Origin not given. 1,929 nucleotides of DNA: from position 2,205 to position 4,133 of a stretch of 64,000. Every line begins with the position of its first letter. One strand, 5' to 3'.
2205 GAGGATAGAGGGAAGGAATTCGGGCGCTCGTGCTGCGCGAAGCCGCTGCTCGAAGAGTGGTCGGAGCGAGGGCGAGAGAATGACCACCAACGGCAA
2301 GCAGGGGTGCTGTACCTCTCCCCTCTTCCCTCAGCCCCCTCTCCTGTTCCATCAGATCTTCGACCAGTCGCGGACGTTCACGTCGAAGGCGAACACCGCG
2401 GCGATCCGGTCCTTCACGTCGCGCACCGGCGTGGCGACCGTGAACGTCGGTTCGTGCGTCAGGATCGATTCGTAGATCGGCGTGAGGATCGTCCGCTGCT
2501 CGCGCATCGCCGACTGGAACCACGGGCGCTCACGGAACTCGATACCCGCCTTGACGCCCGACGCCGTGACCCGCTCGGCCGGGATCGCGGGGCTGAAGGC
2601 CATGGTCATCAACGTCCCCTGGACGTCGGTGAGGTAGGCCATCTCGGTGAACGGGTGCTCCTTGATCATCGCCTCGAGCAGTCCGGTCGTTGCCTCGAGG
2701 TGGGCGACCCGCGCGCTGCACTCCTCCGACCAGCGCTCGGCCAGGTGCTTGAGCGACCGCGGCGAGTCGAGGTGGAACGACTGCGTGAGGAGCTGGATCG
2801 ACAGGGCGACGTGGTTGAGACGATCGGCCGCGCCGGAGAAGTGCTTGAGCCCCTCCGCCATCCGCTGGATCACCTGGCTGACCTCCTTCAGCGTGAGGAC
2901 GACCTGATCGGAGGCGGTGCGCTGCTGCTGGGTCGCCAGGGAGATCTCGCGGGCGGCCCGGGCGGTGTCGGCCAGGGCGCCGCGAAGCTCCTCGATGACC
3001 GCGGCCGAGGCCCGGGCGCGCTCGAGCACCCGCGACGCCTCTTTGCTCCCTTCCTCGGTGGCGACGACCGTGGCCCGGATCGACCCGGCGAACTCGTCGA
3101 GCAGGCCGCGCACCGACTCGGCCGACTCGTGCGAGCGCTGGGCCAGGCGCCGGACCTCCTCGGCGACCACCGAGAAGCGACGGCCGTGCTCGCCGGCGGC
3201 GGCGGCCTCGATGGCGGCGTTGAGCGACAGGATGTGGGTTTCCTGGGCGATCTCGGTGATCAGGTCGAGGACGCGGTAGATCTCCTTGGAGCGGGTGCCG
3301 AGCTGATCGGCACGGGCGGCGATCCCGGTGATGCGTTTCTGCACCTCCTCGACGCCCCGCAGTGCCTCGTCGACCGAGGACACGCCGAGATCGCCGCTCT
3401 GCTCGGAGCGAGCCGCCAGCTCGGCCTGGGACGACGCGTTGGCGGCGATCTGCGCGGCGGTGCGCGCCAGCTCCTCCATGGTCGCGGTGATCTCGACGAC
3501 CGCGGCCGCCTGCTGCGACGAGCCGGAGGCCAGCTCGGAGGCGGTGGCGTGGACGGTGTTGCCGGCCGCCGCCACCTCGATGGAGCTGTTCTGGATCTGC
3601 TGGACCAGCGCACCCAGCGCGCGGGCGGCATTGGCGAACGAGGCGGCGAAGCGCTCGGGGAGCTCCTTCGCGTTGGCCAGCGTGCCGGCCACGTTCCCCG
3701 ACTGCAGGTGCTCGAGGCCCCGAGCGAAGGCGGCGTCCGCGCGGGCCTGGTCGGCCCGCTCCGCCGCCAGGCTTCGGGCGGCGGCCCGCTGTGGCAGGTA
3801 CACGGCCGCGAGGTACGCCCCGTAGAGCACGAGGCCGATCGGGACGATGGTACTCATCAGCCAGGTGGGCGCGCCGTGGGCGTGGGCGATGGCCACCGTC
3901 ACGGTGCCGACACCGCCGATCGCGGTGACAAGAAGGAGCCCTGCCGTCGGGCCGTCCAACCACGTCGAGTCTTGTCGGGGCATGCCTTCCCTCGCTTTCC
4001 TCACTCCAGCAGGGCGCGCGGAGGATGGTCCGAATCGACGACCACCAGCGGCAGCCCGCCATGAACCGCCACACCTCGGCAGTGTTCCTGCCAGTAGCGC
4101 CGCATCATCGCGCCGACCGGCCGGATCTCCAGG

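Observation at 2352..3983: MCP with a Cache/PAS-like sensory domain placed after (C-terminal to) the signalling domain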

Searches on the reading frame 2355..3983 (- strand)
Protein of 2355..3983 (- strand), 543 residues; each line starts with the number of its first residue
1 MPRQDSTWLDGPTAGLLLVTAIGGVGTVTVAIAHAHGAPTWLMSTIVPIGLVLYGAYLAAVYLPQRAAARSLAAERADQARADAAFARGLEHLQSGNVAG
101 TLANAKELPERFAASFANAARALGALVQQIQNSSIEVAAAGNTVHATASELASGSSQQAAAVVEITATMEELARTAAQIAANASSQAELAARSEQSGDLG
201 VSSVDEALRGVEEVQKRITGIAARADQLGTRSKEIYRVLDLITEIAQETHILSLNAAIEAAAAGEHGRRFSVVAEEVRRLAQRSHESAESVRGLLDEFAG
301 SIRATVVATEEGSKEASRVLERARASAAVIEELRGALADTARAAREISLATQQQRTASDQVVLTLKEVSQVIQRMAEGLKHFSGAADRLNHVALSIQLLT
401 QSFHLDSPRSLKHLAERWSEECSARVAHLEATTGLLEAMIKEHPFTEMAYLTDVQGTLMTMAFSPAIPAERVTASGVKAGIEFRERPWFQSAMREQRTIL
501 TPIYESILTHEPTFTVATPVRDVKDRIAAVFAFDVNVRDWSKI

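Call 4: search_protein_families(library=pfam, proteins=[window:2355-3983:-], max_evalue=10)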
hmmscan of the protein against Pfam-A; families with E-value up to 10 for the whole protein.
window:2355-3983:- (543 aa): 10 families
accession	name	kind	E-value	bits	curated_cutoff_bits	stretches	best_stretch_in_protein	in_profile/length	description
PF00015.26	MCPsignal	-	2.3e-30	106.1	34.6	1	192-371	6-171/172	Methyl-accepting chemotaxis protein (MCP) signalling domain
PF02743.24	dCache_1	-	1.2e-07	32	45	1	472-537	81-152/240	Cache domain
PF22673.2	MCP-like_PDC_1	-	0.0041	18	27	1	462-538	31-109/113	Methyl-accepting chemotaxis protein-like, first PDC sensor domain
PF08702.15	Fib_alpha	-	0.024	15.3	29.9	1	115-189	32-107/143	Fibrinogen alpha/beta chain family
PF09679.15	TraQ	-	0.37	11.5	25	1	38-85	37-84/94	Type-F conjugative transfer system pilin chaperone (TraQ)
PF04136.21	COG3_N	-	0.45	10.9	27.9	0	330-384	20-74/147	Conserved oligomeric Golgi complex subunit 3, N-terminal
PF23353.1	BBS2_hp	-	1.5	9.3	27.7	1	330-376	51-97/98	BBS2 hairpin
PF25785.1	TPR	-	3.1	8.6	27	1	334-377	3-46/110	Nucleoprotein TPR-like domain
PF20155.4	TMP_3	-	3.9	7.6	41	2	164-228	26-90/192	Tape measure protein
PF07332.16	Phage_holin_3_6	-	7.5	7.1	28.4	1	14-85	40-113/116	Putative Actinobacterial Holin-X, holin superfamily III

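Call 8: find_related_loci(query=window:2355-3983:-, collection=genome_contigs, flank=8000)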
Query window:2355-3983:- (543 aa) in genome_contigs; peptide patterns used: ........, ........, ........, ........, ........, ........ (x = any residue, [..] = any of these).
557 stretches matched a pattern; 474 encode a relative of the query (tblastn E <= 1e-3); the best 80 are kept; 80 distinct loci.
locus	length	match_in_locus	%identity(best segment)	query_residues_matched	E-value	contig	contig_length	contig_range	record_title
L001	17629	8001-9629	73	1-543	0e+0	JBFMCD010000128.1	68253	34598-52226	MAG: Acidobacteriota bacterium isolate MAG184 MAG184_128, whole genome shotgun sequence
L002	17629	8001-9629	64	1-543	0e+0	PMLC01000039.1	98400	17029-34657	MAG: Acidobacteria bacterium isolate fen_297 73.20120600_E1D.18_contig_1006, whole genome shotgun sequence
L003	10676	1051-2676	64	1-543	0e+0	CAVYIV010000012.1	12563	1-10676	MAG: uncultured Chloroflexia bacterium isolate MFD01476.bin.2.150 genome assembly, contig: contig_17652, whole genome sh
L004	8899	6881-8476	65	12-543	0e+0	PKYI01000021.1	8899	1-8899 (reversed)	MAG: Acidobacteria bacterium isolate palsa_272 73.20120500_P19.29_contig_4114, whole genome shotgun sequence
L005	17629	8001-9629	64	1-543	0e+0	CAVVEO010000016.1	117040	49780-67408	MAG: uncultured Acidobacteriota bacterium isolate MFD01872.bin.2.203 genome assembly, contig: contig_162229, whole genom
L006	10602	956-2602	62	2-543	0e+0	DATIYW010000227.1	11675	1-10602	MAG TPA_asm: Thermoanaerobaculaceae bacterium isolate SMAG_U15285 k141_3477441, whole genome shotgun sequence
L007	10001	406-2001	66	12-543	0e+0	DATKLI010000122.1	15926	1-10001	MAG TPA_asm: Thermoanaerobaculaceae bacterium isolate SMAG_U14681 k141_912406, whole genome shotgun sequence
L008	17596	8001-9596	64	12-543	0e+0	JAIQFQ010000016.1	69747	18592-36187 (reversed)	MAG: Terriglobia bacterium isolate SRVP_14 SR-VP_26_10_2019_C_40cm_scaffold_507, whole genome shotgun sequence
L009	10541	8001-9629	64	1-543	0e+0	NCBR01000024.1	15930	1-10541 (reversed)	MAG: Acidobacteria bacterium 37-71-11 04302015_37_scaffold_180, whole genome shotgun sequence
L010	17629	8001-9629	64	1-543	0e+0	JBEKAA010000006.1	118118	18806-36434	MAG: Thermoanaerobaculaceae bacterium isolate SPRUCE 101 SPRUCE_101_6, whole genome shotgun sequence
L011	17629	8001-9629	64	1-543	0e+0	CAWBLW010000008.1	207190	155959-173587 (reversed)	MAG: uncultured Acidobacteriota bacterium isolate MFD02416.bin.1.208 genome assembly, contig: contig_2100, whole genome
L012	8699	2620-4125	65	41-543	0e+0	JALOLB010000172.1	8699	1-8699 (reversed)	MAG: Thermoanaerobaculaceae bacterium isolate Prado014 scaffold_15474, whole genome shotgun sequence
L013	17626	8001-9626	58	1-543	0e+0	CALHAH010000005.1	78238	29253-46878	MAG: uncultured Thermoanaerobaculum sp. isolate H1_Bin_METABAT__169_1 genome assembly, contig: c_000000407075, whole gen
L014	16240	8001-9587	64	15-543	0e+0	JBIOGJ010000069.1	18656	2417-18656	MAG: Thermoanaerobaculales bacterium isolate GcC5-19 k141_1628991_length_18656_cov_128.5038, whole genome shotgun sequen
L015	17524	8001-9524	65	35-543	0e+0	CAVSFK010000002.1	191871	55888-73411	MAG: uncultured Acidobacteriota bacterium isolate MFD01872.bin.1.260 genome assembly, contig: contig_142311, whole genom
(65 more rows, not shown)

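Call 9: find_homologous_proteins(query=window:2355-3983:-, max_evalue=1e-60)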
Query window:2355-3983:- (543 aa): 1029 proteins with E <= 1e-60 among 8000 candidates; the best 120 are listed.
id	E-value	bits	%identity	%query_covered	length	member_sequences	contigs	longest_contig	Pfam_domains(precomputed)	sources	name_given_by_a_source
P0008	0.0e+0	1103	98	100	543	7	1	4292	PF00015.27,PF02743.25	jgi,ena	-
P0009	0.0e+0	1045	93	100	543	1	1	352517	PF00015.27,PF02743.25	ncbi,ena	-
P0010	2.2e-238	810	75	98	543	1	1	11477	PF00015.27,PF02743.25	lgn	-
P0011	1.4e-237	807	75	98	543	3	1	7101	PF00015.27,PF02743.25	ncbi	-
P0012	5.5e-234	796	75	95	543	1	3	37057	PF00015.27,PF02743.25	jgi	jgi:methyl-accepting chemotaxis protein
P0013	6.0e-219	746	69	100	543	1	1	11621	PF00015.27,PF02743.25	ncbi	-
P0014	3.6e-206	704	65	100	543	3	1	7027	PF00015.27,PF02743.25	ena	-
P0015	2.4e-203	695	65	100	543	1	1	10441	PF00015.27,PF02743.25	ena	-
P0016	3.9e-202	691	64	100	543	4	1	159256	PF00015.27,PF02743.25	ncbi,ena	-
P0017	4.0e-202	691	64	100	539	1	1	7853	PF00015.27,PF02743.25,PF22673.3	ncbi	-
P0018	1.7e-201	689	65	98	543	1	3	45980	PF00015.27,PF02743.25,PF22673.3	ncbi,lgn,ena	-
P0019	1.7e-201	688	64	100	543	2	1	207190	PF00015.27,PF02743.25,PF22673.3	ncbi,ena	-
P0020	2.5e-201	688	64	98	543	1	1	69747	PF00015.27,PF02743.25,PF22673.3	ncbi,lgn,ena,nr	ncbi:MAG: hypothetical protein LAO05_11220 [Acidobacteriia bacterium]|nr:hypothetical protein [Terri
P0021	4.0e-200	684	64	100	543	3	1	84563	PF00015.27,PF02743.25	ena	-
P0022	1.2e-199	682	64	98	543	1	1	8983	PF00015.27,PF02743.25,PF22673.3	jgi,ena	-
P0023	1.7e-199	682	64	100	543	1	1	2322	PF00015.27,PF02743.25,PF22673.3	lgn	-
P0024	2.0e-199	682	65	100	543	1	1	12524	PF00015.27,PF02743.25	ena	-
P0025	2.4e-199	681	64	100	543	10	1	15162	PF00015.27,PF02743.25,PF22673.3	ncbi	-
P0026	2.8e-199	681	64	100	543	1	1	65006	PF00015.27,PF02743.25,PF22673.3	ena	-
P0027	2.0e-198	678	64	97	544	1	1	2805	PF00015.27,PF02743.25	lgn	-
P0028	2.9e-197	675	63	100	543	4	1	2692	PF00015.27,PF02743.25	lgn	-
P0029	1.6e-196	672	66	94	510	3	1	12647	PF00015.27,PF02743.25,PF22673.3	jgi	jgi:methyl-accepting chemotaxis protein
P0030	1.5e-195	669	65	94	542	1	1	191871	PF00015.27,PF02743.25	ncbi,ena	-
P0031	1.3e-194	666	65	97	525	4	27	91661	PF00015.27,PF02743.25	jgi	jgi:methyl-accepting chemotaxis protein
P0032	2.4e-194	665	63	98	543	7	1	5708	PF00015.27,PF02743.25,PF22673.3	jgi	jgi:methyl-accepting chemotaxis protein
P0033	1.8e-193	662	64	96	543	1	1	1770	PF00015.27,PF02743.25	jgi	-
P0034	5.1e-193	661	63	98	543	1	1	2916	PF00015.27,PF02743.25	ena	-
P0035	7.2e-193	660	63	100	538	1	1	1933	PF00015.27,PF02743.25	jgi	-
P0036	1.7e-192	659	65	94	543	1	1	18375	PF00015.27,PF02743.25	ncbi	-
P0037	1.7e-191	656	66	94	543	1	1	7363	PF00015.27,PF02743.25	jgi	jgi:methyl-accepting chemotaxis protein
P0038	2.1e-191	655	64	93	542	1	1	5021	PF00015.27,PF02743.25,PF22673.3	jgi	jgi:methyl-accepting chemotaxis protein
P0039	4.2e-191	654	67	91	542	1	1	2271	PF00015.27,PF02743.25,PF22673.3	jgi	-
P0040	4.8e-191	654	63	96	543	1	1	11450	PF00015.27,PF02743.25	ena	-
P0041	9.8e-191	653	63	98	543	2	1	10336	PF00015.27,PF02743.25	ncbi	-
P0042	1.5e-190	652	65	92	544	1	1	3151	PF00015.27,PF02743.25,PF22673.3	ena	-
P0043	1.8e-190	652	65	93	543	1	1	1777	PF00015.27,PF02743.25,PF22673.3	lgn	-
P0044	2.6e-190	652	64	97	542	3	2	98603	PF00015.27,PF02743.25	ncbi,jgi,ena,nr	ncbi:MAG TPA: methyl-accepting chemotaxis protein [Thermoanaerobaculaceae bacterium]|nr:methyl-accep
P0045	4.5e-190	651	64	95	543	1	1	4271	PF00015.27,PF02743.25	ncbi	-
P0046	1.6e-189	649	61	100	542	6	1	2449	PF00015.27,PF02743.25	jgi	jgi:methyl-accepting chemotaxis protein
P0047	2.0e-189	649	65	96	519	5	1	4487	PF00015.27,PF02743.25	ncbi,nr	ncbi:MAG TPA: methyl-accepting chemotaxis protein, partial [Thermoanaerobaculaceae bacterium]|nr:met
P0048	2.6e-189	648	64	97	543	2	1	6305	PF00015.27,PF02743.25,PF22673.3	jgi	jgi:methyl-accepting chemotaxis protein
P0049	3.8e-189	648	64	97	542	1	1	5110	PF00015.27,PF02743.25,PF22673.3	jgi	jgi:methyl-accepting chemotaxis protein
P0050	7.5e-189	647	62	98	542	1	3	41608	PF00015.27,PF02743.25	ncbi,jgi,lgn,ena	jgi:methyl-accepting chemotaxis protein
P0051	8.1e-189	647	67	90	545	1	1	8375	PF00015.27,PF02743.25,PF22673.3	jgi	jgi:methyl-accepting chemotaxis protein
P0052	1.0e-188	646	61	100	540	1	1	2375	PF00015.27,PF02743.25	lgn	-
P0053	1.9e-188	645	62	95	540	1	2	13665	PF00015.27,PF02743.25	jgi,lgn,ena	-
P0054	7.6e-188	643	61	100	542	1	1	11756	PF00015.27,PF02743.25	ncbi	-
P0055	1.9e-186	639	61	100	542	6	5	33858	PF00015.27,PF02743.25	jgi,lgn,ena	-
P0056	2.5e-186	638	62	100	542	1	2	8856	PF00015.27,PF02743.25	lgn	-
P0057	3.0e-186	638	66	89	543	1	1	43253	PF00015.27,PF02743.25,PF22673.3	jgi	-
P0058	8.7e-186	637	63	99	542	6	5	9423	PF00015.27,PF02743.25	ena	-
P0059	2.2e-185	635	62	97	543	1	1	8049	PF00015.27,PF02743.25,PF22673.3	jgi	jgi:methyl-accepting chemotaxis protein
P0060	2.5e-185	635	60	100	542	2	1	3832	PF00015.27,PF02743.25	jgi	jgi:methyl-accepting chemotaxis protein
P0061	6.0e-185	634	63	93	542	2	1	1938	PF00015.27,PF02743.25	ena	-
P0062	4.0e-184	631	61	98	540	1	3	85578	PF00015.27,PF02743.25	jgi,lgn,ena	-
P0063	4.0e-184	631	61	98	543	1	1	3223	PF00015.27,PF02743.25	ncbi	-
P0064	1.4e-183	629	63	94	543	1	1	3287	PF00015.27,PF02743.25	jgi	jgi:methyl-accepting chemotaxis protein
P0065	5.8e-183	627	66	90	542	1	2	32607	PF00015.27,PF02743.25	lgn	-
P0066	1.1e-182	626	61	98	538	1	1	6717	PF00015.27,PF02743.25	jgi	jgi:methyl-accepting chemotaxis protein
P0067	1.5e-182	626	59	100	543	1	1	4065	PF00015.27,PF02743.25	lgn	-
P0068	1.5e-182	626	62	95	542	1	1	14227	PF00015.27,PF02743.25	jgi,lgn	jgi:methyl-accepting chemotaxis protein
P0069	3.0e-182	625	60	100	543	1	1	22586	PF00015.27,PF02743.25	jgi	jgi:methyl-accepting chemotaxis protein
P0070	3.0e-182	625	68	84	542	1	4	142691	PF00015.27,PF02743.25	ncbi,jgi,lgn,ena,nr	ncbi:MAG TPA: methyl-accepting chemotaxis protein [Thermoanaerobaculaceae bacterium]|nr:methyl-accep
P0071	3.6e-182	625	61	98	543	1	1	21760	PF00015.27,PF02743.25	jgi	jgi:methyl-accepting chemotaxis protein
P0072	4.0e-182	625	62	98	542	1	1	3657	PF00015.27,PF02743.25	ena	-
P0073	8.1e-182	624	71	82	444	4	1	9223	PF00015.27,PF02743.25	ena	-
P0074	9.9e-182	623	60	100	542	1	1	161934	PF00015.27,PF02743.25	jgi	-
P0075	1.5e-181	623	62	94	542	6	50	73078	PF00015.27,PF02743.25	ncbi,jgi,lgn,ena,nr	ncbi:MAG: methyl-accepting chemotaxis protein [Thermoanaerobaculaceae bacterium]|nr:methyl-accepting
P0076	1.9e-181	622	64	93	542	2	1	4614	PF00015.27,PF02743.25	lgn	-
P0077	2.3e-181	622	61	98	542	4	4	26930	PF00015.27,PF02743.25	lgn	-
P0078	3.2e-181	622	60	100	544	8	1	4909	PF00015.27,PF02743.25,PF22673.3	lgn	-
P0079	7.9e-181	620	61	100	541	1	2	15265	PF00015.27,PF02743.25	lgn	-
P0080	1.2e-180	620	61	96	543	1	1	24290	PF00015.27,PF02743.25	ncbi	-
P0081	1.2e-180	620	62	96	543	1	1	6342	PF00015.27,PF02743.25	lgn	-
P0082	2.0e-180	619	61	94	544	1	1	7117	PF00015.27,PF02743.25,PF22673.3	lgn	-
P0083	4.0e-180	618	62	94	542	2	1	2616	PF00015.27,PF02743.25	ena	-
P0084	7.9e-180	617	62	94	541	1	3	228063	PF00015.27,PF02743.25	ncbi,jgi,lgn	jgi:methyl-accepting chemotaxis protein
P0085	8.6e-180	617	60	98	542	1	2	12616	PF00015.27,PF02743.25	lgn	-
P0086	2.4e-179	615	61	98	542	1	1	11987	PF00015.27,PF02743.25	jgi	jgi:methyl-accepting chemotaxis protein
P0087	4.4e-179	615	61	98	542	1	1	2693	PF00015.27,PF02743.25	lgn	-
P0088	4.8e-179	614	60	97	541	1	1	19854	PF00015.27,PF02743.25,PF22673.3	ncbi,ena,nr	ncbi:MAG TPA: methyl-accepting chemotaxis protein [Thermoanaerobaculia bacterium]|nr:methyl-acceptin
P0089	6.2e-179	614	58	99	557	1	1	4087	PF00015.27,PF02743.25,PF22673.3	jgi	jgi:methyl-accepting chemotaxis protein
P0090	8.3e-179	614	62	94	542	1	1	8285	PF00015.27,PF02743.25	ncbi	ncbi:MAG: methyl-accepting chemotaxis protein [Acidobacteriota bacterium]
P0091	1.2e-178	613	58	100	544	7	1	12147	PF00015.27,PF02743.25,PF22673.3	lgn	-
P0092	1.7e-178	613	62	91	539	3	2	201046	PF00015.27,PF02743.25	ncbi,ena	-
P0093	3.8e-178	611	61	94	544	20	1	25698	PF00015.27,PF02743.25,PF22673.3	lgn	-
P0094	6.0e-178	611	61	94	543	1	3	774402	PF00015.27,PF02743.25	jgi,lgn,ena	-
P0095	8.8e-178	610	60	94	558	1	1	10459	PF00015.27,PF02743.25,PF22673.3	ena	-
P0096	1.2e-177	610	59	100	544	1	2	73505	PF00015.27,PF02743.25,PF22673.3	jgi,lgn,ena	-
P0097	2.0e-177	609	60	97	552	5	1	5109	PF00015.27,PF02743.25,PF22673.3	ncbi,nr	ncbi:MAG TPA: methyl-accepting chemotaxis protein [Thermoanaerobaculia bacterium]|nr:methyl-acceptin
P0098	2.2e-177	609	59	100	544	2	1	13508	PF00015.27,PF02743.25,PF22673.3,PF17203.11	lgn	-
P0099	2.4e-177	609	61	94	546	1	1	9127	PF00015.27,PF02743.25,PF22673.3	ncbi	-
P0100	2.9e-177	609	59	97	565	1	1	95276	PF00015.27,PF02743.25,PF22673.3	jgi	jgi:methyl-accepting chemotaxis protein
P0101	2.9e-177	609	61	94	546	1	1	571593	PF00015.27,PF02743.25,PF22673.3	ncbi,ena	-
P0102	3.8e-177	608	59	100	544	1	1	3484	PF00015.27,PF02743.25,PF22673.3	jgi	jgi:methyl-accepting chemotaxis protein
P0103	3.9e-177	608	60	94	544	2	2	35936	PF00015.27,PF02743.25,PF22673.3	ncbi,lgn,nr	ncbi:MAG: methyl-accepting chemotaxis protein [Thermoanaerobaculum sp.]|nr:methyl-accepting chemotax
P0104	5.8e-177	608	60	97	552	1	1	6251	PF00015.27,PF02743.25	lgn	-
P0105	7.7e-177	607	59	98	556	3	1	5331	PF00015.27,PF02743.25,PF22673.3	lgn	-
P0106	1.0e-176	607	59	97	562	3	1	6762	PF00015.27,PF02743.25,PF22673.3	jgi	jgi:methyl-accepting chemotaxis protein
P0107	2.7e-176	605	59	97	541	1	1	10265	PF00015.27,PF02743.25,PF22673.3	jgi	jgi:methyl-accepting chemotaxis protein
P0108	3.9e-176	605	57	100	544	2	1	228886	PF00015.27,PF02743.25,PF22673.3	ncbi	ncbi:MAG: methyl-accepting chemotaxis protein [Thermoanaerobaculaceae bacterium]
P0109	4.4e-176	605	58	99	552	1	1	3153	PF00015.27,PF02743.25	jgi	jgi:methyl-accepting chemotaxis protein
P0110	5.5e-176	604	59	99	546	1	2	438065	PF00015.27,PF02743.25,PF22673.3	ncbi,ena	-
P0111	5.5e-176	604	57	100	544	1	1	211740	PF00015.27,PF02743.25,PF22673.3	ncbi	ncbi:MAG: methyl-accepting chemotaxis protein [Thermoanaerobaculaceae bacterium]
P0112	9.0e-176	604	59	97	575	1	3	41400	PF00015.27,PF02743.25,PF22673.3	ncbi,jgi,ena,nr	ncbi:MAG TPA: methyl-accepting chemotaxis protein [Thermoanaerobaculia bacterium]|nr:methyl-acceptin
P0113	1.1e-175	603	60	95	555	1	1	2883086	PF00015.27,PF02743.25,PF22673.3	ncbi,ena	-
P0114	1.2e-175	603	61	93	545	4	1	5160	PF00015.27,PF02743.25,PF22673.3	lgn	-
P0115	1.2e-175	603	60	97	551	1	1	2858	PF00015.27,PF02743.25,PF22673.3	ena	-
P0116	1.4e-175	603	60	94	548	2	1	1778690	PF00015.27,PF02743.25,PF22673.3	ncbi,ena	-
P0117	1.8e-175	603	59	100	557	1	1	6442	PF00015.27,PF02743.25,PF22673.3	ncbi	-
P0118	1.8e-175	603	59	97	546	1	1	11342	PF00015.27,PF02743.25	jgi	jgi:methyl-accepting chemotaxis protein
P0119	2.7e-175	602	58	99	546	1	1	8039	PF00015.27,PF02743.25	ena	-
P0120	6.3e-175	601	59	94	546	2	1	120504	PF00015.27,PF02743.25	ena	-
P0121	7.7e-175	601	59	97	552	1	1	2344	PF00015.27,PF02743.25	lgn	-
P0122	8.9e-175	600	59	93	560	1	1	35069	PF00015.27,PF02743.25,PF22673.3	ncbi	-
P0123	1.1e-174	600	58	99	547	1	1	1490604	PF00015.27,PF02743.25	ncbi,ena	-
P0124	1.3e-174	600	58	100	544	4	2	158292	PF00015.27,PF02743.25,PF22673.3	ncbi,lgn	-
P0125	1.4e-174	600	60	93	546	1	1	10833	PF00015.27,PF02743.25,PF22673.3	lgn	-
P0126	1.4e-174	600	59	99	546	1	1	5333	PF00015.27,PF02743.25,PF22673.3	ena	-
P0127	1.8e-174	599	61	96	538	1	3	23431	PF00015.27,PF02743.25,PF22673.3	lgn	-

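Call 22: find_encoding_contigs(protein=P0009, flank=10000, max_places=2)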
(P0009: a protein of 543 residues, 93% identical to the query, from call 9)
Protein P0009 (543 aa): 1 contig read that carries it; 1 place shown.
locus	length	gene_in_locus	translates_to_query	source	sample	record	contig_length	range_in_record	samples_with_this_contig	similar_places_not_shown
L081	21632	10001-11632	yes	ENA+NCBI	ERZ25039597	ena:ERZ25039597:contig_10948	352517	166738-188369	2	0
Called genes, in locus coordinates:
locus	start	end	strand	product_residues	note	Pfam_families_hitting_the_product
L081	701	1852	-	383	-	PF19425:Csd3_N2, PF01551:Peptidase_M23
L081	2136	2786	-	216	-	PF04542:Sigma70_r2, PF22029:PhyR_sigma2 (faint), PF08281:Sigma70_r4_2, PF04545:Sigma70_r4 (weak)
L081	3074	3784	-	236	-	PF00072:Response_reg, PF00486:Trans_reg_C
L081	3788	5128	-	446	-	PF00512:HisKA, PF02518:HATPase_c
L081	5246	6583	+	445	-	PF01979:Amidohydro_1, PF07969:Amidohydro_3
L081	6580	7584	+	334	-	PF13428:TPR_14 (faint), PF00027:cNMP_binding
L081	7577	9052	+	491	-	PF00501:AMP-binding, PF13193:AMP-binding_C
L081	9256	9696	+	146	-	PF01584:CheW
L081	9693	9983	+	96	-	-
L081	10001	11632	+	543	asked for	PF00015:MCPsignal, PF02743:dCache_1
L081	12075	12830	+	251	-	PF02518:HATPase_c (weak)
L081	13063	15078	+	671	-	PF00072:Response_reg (faint)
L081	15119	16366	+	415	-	PF00072:Response_reg (weak), PF00990:GGDEF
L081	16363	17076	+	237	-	PF01739:CheR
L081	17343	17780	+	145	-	PF13428:TPR_14 (faint), PF07719:TPR_2 (faint), PF13432:TPR_16 (weak)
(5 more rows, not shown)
